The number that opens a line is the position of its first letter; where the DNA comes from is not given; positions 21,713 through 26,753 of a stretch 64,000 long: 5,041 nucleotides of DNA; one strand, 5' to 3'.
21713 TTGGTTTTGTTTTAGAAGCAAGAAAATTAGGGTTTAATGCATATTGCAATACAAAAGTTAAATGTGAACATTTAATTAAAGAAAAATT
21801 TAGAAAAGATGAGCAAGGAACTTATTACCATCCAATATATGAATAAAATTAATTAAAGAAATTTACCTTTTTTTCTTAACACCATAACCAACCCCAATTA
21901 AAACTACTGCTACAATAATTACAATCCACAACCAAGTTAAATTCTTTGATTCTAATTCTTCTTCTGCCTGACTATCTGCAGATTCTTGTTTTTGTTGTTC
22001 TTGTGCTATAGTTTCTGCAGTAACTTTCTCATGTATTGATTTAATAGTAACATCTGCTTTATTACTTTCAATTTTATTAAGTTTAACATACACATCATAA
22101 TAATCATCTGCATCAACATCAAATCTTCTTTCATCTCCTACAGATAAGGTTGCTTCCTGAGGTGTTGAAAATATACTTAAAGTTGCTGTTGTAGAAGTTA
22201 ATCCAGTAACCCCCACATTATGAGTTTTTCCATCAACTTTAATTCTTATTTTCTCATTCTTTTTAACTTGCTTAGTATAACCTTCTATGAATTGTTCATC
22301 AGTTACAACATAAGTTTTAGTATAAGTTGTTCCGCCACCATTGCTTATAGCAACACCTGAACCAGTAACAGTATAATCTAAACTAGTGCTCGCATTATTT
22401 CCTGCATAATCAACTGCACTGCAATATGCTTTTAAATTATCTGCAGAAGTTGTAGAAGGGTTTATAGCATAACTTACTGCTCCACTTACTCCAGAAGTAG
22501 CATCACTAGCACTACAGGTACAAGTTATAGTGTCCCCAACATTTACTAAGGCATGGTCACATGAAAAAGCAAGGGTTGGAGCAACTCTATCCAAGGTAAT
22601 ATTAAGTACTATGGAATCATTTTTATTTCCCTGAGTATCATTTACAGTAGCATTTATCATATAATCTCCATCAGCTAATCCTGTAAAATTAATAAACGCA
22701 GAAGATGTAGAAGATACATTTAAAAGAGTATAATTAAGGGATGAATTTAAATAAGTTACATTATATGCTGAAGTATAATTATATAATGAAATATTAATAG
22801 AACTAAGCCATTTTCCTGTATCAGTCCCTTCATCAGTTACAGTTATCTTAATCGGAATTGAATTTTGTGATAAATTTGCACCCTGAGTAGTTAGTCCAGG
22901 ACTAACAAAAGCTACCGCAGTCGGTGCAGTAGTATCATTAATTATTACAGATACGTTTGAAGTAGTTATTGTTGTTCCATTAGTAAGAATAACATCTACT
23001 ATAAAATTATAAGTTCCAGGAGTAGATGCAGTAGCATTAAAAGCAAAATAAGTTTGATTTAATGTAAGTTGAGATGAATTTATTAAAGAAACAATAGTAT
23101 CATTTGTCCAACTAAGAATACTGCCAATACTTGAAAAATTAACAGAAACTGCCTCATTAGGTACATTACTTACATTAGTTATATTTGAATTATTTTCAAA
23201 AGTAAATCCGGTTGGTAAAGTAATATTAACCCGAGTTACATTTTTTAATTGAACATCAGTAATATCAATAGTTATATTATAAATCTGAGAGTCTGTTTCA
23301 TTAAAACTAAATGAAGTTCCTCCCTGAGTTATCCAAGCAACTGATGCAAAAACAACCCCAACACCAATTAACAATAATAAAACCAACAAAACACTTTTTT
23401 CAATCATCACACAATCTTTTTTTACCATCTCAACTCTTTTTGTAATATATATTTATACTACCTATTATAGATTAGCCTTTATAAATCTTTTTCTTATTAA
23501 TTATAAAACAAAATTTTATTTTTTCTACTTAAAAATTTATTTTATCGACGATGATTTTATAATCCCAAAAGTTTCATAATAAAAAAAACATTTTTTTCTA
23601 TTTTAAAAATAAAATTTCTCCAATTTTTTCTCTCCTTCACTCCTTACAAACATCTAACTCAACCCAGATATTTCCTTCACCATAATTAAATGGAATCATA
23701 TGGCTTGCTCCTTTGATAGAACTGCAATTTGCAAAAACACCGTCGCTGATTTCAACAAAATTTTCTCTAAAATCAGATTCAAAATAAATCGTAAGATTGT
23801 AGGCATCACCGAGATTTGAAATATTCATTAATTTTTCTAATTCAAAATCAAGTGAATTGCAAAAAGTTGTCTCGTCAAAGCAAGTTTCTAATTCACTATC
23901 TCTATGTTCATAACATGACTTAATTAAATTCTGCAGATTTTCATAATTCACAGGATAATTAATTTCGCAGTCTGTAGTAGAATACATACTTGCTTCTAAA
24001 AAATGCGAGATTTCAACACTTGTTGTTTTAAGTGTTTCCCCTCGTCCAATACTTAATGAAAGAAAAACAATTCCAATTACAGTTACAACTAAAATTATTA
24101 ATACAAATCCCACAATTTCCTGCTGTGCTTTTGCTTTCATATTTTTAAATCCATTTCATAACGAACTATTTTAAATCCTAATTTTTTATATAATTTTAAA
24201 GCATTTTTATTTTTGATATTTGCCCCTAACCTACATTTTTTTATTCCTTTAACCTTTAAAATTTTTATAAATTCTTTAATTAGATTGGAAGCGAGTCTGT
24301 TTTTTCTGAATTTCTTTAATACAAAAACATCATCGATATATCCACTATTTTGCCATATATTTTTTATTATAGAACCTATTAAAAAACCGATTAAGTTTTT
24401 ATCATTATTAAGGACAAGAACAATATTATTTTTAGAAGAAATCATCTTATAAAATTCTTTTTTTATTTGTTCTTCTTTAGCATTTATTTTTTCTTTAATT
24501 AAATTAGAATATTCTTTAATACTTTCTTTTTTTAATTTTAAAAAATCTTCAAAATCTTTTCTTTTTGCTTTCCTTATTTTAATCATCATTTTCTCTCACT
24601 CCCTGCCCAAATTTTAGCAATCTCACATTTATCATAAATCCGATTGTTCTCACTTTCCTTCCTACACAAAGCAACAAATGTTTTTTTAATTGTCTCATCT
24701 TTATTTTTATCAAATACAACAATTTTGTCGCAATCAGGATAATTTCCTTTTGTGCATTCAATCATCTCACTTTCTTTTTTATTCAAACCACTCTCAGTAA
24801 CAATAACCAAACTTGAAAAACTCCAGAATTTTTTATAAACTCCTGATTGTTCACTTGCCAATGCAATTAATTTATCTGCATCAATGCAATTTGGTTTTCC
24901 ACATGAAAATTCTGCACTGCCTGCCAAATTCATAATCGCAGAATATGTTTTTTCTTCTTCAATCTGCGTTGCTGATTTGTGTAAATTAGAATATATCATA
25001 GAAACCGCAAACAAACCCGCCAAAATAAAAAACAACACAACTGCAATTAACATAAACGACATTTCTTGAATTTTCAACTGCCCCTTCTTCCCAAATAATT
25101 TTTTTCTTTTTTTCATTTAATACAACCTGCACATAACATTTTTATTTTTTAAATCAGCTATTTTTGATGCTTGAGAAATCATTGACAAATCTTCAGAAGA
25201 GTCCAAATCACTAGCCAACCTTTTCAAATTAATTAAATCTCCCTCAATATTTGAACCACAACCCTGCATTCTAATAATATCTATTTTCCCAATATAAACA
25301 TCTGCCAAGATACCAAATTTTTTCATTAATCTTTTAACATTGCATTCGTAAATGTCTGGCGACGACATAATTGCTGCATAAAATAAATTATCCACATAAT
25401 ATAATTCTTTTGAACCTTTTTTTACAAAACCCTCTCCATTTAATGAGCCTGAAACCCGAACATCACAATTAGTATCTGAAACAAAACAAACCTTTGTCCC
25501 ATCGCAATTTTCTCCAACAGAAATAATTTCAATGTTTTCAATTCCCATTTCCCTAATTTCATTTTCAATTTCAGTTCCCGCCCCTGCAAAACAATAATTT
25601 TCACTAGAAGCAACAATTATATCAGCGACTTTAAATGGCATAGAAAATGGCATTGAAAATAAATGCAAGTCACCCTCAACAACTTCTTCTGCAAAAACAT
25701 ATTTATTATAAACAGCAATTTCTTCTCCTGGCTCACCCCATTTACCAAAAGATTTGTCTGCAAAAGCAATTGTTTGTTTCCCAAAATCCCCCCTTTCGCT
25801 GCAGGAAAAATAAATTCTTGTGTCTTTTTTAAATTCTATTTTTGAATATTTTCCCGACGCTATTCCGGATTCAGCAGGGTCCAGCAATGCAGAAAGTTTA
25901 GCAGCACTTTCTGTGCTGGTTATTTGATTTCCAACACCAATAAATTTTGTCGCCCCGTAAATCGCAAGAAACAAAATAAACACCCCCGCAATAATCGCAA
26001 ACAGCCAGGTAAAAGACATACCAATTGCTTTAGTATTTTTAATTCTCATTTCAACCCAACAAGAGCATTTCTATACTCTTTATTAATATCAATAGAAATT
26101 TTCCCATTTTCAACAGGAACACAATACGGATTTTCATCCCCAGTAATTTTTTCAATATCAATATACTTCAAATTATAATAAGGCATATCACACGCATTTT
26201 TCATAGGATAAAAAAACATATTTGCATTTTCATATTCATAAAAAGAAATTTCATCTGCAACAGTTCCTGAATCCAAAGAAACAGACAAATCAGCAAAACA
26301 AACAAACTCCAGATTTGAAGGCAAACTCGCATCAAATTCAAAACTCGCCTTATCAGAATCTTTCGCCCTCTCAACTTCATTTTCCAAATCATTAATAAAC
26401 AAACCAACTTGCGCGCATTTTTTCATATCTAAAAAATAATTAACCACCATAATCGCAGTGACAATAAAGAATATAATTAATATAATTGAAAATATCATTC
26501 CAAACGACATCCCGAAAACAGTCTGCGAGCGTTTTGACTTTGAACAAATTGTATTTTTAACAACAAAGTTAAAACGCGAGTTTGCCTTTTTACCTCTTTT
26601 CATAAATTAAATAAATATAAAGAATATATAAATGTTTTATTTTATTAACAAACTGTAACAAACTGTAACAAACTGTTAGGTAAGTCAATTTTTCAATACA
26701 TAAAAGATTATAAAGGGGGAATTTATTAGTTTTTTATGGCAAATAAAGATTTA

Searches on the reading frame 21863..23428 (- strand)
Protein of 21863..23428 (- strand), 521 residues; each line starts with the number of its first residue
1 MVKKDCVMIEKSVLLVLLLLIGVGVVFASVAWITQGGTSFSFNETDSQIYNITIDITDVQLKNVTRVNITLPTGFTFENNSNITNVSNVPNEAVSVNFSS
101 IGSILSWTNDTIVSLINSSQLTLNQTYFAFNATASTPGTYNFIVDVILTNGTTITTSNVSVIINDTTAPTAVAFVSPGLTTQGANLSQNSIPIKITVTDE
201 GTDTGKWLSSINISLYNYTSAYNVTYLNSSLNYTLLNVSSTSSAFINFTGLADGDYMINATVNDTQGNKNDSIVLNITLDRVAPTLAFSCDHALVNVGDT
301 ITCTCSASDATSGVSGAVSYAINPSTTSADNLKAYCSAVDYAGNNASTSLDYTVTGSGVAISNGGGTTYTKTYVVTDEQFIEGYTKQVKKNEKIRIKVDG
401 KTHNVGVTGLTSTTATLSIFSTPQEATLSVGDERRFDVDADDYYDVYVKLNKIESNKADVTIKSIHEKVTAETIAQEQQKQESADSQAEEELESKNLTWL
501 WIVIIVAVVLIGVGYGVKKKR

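Call 8: search_protein_families(library=pfam, proteins=[window:21863-23428:-], max_evalue=0.01)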
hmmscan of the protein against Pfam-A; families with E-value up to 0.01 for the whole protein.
window:21863-23428:- (521 aa): 1 family
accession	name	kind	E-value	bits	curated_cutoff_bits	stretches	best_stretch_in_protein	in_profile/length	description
PF19077.6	Big_13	-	0.0012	19.7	27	1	232-280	53-101/102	Bacterial Ig-like domain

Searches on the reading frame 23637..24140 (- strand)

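Call 4: search_protein_families(library=pfam, proteins=[window:23637-24140:-], max_evalue=1)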
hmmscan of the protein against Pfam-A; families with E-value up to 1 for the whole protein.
window:23637-24140:- (167 aa): 1 family
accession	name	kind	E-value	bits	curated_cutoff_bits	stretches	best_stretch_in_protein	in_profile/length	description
PF17424.7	DUF5411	-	0.26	11.7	30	0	8-59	4-53/134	Family of unknown function (DUF5411)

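Call 48: search_protein_families(library=ncbifam, proteins=[window:23637-24140:-], max_evalue=1)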
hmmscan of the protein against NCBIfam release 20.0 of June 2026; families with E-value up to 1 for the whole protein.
window:23637-24140:- (167 aa): 0 families

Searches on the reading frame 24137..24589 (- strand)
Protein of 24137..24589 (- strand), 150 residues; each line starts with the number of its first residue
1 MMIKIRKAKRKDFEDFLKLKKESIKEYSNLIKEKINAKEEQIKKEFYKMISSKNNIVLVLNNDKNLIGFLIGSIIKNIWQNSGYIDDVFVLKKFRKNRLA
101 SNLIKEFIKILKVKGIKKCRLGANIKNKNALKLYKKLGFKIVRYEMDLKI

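Call 8: search_protein_families(library=pfam, proteins=[window:24137-24589:-], max_evalue=0.01)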
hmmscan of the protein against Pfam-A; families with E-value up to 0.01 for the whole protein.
window:24137-24589:- (150 aa): 8 families
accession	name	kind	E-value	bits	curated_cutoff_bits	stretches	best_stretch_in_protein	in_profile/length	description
PF00583.31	Acetyltransf_1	-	8.3e-15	55.5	20.7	1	38-139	16-116/116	Acetyltransferase (GNAT) family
PF13673.13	Acetyltransf_10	-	3.7e-12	46.8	23.6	1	33-142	8-110/128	Acetyltransferase (GNAT) domain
PF13508.13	Acetyltransf_7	-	2.4e-11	44.3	27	1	54-140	2-83/84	Acetyltransferase (GNAT) domain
PF08445.16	FR47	-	7.8e-08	32.6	22.1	1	80-142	19-80/86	FR47-like protein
PF13420.13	Acetyltransf_4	-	1.3e-06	28.9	24.3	1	5-145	1-140/155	Acetyltransferase (GNAT) domain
PF13302.13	Acetyltransf_3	-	6.1e-05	24.2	25.4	1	5-140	4-138/138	Acetyltransferase (GNAT) domain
PF13527.13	Acetyltransf_9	-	0.00017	22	25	1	5-140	2-125/127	Acetyltransferase (GNAT) domain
PF01233.25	NMT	-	0.0031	17.8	25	1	53-118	74-144/160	Myristoyl-CoA:protein N-myristoyltransferase, N-terminal domain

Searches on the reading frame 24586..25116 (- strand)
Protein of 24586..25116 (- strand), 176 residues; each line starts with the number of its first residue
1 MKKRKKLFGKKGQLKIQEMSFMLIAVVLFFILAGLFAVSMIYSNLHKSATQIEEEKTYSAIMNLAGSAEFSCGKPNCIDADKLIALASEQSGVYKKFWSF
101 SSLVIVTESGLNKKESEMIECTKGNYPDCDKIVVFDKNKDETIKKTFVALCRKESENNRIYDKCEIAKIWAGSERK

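Call 4: search_protein_families(library=pfam, proteins=[window:24586-25116:-], max_evalue=1)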
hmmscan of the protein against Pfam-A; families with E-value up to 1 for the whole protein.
window:24586-25116:- (176 aa): 1 family
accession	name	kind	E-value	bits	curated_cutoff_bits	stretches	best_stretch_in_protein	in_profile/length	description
PF16479.10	DUF5056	-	0.04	14.6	28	1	15-51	38-74/93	Domain of unknown function (DUF5056)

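Call 48: search_protein_families(library=ncbifam, proteins=[window:24586-25116:-], max_evalue=1)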
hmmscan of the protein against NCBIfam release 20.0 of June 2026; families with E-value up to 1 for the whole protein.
window:24586-25116:- (176 aa): 0 families

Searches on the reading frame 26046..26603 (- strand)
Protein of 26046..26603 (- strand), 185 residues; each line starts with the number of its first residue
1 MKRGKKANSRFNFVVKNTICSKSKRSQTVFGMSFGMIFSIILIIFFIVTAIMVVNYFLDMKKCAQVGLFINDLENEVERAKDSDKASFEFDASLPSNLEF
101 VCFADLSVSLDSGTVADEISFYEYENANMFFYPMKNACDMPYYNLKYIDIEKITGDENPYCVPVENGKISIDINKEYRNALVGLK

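Call 4: search_protein_families(library=pfam, proteins=[window:26046-26603:-], max_evalue=1)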
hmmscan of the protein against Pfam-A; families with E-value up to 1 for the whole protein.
window:26046-26603:- (185 aa): 2 families
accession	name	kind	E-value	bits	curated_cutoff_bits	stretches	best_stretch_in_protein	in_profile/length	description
PF03741.22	TerC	-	0.016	15.4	27.8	1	12-112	14-117/178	Integral membrane protein TerC family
PF06129.17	Chordopox_G3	-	0.056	14.6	22.3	1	40-94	2-55/108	Chordopoxvirus G3 protein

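Call 48: search_protein_families(library=ncbifam, proteins=[window:26046-26603:-], max_evalue=1)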
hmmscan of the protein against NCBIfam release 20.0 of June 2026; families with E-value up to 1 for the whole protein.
window:26046-26603:- (185 aa): 3 families
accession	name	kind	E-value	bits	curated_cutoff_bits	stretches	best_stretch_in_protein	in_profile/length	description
TIGR03717.1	R_switched_YjbE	subfamily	0.018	14.8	134.8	1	14-111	18-113/176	YjbE family putative metal transport protein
NF042931.1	SAG1386_EF1546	equivalog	0.11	12.6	80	1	30-65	23-58/158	SAG1386/EF1546 family surface-associated protein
TIGR02507.1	MtrF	equivalog_domain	0.54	10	25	1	26-51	39-64/65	tetrahydromethanopterin S-methyltransferase subunit F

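Call 72: search_protein_families(library=pfam, alignment_id=A4, max_evalue=0.1)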
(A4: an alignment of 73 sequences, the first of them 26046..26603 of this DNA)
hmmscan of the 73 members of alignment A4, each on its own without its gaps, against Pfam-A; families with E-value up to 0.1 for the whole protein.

A. member 1, window:26046-26603:- (185 aa): 2 families
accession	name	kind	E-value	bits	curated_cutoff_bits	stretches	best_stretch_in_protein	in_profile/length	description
PF03741.22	TerC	-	0.016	15.4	27.8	1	12-112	14-117/178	Integral membrane protein TerC family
PF06129.17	Chordopox_G3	-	0.056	14.6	22.3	1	40-94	2-55/108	Chordopoxvirus G3 protein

B. families by the number of members that match (of 73 scanned): 35 families (the first 25 are shown)
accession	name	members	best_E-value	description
PF11204.13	DUF2985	3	0.017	Protein of unknown function (DUF2985)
PF05814.16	Ac76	3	0.018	Orf76 (Ac76)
PF16479.10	DUF5056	3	0.04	Domain of unknown function (DUF5056)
PF00335.26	Tetraspanin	2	0.0075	Tetraspanin family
PF03511.20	FANCA_CTD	2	0.0081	Fanconi anaemia group A protein C-terminal domain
PF23906.1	DUF7248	2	0.018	Family of unknown function (DUF7248)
PF06667.17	PspB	2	0.041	Phage shock protein B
PF02990.21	EMP70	1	0.0015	Endomembrane protein 70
PF08510.17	PIG-P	1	0.0031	PIG-P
PF24027.1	DUF7338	1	0.0049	Family of unknown function (DUF7338)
PF13858.11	DUF4199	1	0.014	Protein of unknown function (DUF4199)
PF12679.13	ABC2_membrane_2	1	0.014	ABC-2 family transporter protein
PF03741.22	TerC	1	0.016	Integral membrane protein TerC family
PF10317.15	7TM_GPCR_Srd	1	0.018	Serpentine type 7TM GPCR chemoreceptor Srd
PF18335.7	SH3_13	1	0.02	ATP-dependent RecD-like DNA helicase SH3 domain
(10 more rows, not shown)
